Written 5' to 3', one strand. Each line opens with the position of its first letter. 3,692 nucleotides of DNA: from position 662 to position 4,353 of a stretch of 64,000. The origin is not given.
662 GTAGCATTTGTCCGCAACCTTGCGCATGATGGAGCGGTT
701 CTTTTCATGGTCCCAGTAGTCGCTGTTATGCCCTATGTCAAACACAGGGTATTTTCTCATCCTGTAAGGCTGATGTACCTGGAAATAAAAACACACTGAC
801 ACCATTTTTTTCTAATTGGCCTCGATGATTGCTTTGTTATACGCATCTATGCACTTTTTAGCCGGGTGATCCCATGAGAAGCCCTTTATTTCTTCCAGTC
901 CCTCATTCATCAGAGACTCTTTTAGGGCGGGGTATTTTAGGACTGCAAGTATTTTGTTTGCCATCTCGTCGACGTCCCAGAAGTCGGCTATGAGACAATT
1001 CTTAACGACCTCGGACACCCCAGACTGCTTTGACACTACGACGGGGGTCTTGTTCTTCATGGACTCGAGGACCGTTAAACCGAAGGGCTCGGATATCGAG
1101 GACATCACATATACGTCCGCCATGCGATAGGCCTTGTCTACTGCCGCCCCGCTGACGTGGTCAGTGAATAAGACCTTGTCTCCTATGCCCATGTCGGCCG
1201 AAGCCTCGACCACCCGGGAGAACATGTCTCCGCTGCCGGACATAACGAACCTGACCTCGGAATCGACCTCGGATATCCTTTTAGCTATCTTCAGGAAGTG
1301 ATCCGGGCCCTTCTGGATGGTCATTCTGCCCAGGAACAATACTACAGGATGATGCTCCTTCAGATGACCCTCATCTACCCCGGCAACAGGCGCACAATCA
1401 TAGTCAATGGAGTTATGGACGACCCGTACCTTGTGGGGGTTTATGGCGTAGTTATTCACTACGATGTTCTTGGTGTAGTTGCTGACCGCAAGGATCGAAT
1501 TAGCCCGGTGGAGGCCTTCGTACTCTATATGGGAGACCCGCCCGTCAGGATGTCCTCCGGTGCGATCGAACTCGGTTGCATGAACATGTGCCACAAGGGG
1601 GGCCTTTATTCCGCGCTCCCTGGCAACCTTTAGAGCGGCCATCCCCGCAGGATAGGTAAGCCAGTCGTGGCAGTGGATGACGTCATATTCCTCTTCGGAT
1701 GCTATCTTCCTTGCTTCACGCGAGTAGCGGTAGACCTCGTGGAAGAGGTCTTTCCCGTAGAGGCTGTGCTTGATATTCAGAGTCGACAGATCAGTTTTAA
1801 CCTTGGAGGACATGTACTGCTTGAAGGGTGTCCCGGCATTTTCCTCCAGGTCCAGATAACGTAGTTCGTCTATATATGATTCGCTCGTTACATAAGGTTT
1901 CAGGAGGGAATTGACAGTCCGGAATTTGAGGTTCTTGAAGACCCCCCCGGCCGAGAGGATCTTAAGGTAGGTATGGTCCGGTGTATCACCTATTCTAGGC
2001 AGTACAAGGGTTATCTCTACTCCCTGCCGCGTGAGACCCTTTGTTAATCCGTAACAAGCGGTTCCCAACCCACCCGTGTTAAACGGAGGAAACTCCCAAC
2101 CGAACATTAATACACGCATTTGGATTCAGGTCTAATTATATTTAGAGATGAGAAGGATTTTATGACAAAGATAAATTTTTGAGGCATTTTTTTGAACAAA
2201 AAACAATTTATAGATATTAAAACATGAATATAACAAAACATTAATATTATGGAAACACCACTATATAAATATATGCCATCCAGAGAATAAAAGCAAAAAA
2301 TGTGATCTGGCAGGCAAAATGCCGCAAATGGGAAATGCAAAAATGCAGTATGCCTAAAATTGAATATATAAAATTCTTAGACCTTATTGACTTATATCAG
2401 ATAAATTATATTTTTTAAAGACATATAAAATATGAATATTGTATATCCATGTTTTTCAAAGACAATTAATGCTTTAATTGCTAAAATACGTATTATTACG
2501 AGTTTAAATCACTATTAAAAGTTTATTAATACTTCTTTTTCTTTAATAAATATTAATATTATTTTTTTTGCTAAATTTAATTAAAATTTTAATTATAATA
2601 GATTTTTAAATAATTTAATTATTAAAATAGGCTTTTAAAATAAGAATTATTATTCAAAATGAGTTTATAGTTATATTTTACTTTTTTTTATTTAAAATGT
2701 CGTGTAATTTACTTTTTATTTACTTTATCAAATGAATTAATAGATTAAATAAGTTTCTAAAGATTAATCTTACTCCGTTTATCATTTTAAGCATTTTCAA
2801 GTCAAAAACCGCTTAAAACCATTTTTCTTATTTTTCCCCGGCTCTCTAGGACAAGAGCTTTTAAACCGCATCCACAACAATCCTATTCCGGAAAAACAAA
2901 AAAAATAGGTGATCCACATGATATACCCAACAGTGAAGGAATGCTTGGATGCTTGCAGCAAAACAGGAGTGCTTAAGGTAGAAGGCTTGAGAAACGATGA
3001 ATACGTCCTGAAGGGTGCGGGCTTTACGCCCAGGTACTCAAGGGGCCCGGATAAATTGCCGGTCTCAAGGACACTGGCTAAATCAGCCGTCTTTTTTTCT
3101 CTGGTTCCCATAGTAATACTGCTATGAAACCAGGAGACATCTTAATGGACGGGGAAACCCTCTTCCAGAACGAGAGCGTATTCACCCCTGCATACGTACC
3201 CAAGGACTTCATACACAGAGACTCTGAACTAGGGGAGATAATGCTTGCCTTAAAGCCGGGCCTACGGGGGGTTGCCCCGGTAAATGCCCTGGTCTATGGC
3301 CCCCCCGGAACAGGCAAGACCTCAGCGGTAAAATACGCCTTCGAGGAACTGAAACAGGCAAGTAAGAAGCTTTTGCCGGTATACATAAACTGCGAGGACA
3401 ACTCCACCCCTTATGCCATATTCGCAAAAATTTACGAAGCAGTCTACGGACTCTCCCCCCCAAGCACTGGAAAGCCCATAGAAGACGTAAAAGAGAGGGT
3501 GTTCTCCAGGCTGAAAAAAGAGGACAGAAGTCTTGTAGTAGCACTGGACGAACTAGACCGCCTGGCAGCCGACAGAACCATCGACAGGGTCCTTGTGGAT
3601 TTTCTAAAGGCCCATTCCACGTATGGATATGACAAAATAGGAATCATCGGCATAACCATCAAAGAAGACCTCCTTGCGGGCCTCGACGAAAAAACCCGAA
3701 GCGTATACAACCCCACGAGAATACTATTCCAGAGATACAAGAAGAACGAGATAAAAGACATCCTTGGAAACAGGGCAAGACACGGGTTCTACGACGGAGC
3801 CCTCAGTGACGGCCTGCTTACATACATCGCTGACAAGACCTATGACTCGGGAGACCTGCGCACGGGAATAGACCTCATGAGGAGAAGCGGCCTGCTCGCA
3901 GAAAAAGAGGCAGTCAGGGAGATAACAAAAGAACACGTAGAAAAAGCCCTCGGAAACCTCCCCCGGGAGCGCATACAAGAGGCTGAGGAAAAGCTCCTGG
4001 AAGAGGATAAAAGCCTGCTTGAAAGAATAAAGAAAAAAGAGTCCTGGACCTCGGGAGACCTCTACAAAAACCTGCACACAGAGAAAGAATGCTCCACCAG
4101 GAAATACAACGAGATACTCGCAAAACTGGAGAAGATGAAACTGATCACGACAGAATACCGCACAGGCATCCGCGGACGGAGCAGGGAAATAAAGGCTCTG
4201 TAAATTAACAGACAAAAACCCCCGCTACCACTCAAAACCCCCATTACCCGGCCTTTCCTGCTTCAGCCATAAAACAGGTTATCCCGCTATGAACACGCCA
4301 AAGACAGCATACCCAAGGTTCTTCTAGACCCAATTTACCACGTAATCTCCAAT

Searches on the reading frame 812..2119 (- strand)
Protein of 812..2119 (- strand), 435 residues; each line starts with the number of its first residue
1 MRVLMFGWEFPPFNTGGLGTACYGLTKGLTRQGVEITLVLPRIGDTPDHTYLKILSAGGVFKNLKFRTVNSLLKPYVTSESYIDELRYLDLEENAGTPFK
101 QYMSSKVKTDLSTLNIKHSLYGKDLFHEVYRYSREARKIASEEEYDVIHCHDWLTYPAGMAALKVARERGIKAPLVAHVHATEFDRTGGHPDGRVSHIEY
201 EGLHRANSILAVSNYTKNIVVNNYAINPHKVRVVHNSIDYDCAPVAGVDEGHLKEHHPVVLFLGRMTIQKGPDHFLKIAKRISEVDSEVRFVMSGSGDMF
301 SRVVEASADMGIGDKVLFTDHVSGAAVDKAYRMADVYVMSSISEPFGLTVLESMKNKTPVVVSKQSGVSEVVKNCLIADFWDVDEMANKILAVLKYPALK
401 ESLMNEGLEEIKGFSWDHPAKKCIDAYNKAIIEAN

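Call 26: search_protein_families(library=pfam, proteins=[window:812-2119:-], max_evalue=0.0001)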
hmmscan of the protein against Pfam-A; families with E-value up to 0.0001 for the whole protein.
window:812-2119:- (435 aa): 6 families
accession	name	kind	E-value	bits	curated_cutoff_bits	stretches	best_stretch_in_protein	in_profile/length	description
PF00534.26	Glycos_transf_1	-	5.4e-32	111.1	26.4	1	253-404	11-166/172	Glycosyl transferases group 1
PF13692.12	Glyco_trans_1_4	-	2.5e-26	93.1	27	1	258-395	2-141/142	Glycosyl transferases group 1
PF13439.12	Glyco_transf_4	-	3.6e-23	82.9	28.5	1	127-240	55-168/170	Glycosyltransferase Family 4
PF08323.17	Glyco_transf_5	-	1.2e-18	68.2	22.7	1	2-197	1-202/239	Starch synthase catalytic domain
PF13579.12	Glyco_trans_4_4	-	1.1e-15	58.8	29.7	1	130-236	57-157/158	Glycosyl transferase 4-like domain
PF20706.3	GT4-conflict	-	1.1e-14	54.7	26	1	142-374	79-322/385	Family 4 Glycosyltransferase in conflict systems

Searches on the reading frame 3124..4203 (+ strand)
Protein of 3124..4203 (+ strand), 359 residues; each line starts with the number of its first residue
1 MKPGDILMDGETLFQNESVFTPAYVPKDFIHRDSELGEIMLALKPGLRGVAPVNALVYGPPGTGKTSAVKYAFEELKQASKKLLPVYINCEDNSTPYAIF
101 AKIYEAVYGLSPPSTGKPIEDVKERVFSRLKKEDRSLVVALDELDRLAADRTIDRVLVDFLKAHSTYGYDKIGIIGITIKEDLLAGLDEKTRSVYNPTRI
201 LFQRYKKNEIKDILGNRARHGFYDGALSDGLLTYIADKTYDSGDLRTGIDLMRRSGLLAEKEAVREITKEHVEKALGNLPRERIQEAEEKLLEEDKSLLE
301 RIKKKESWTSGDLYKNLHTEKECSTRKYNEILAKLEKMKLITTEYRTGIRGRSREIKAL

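Call 26: search_protein_families(library=pfam, proteins=[window:3124-4203:+], max_evalue=0.0001)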
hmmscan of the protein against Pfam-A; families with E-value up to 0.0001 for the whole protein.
window:3124-4203:+ (359 aa): 6 families
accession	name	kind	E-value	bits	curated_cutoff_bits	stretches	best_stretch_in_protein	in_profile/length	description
PF22703.2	Cdc6_lid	-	2.4e-19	69.4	27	1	211-275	1-66/68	Cdc6 AAA+ ATPase-type lid domain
PF13191.12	AAA_16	-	1.6e-12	48.7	32.6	1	29-148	2-145/167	AAA ATPase domain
PF13401.12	AAA_22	-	2.7e-09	37.9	27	1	56-162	9-109/130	AAA domain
PF00004.35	AAA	-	1.7e-08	35.4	21.2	1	56-182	2-112/131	ATPase family associated with various cellular activities (AAA)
PF07693.20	KAP_NTPase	-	7e-07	29.2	20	0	117-153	133-169/293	KAP family P-loop domain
PF01637.24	ATPase_2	-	3.1e-06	27.6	33.2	1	29-152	1-124/225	ATPase domain predominantly from Archaea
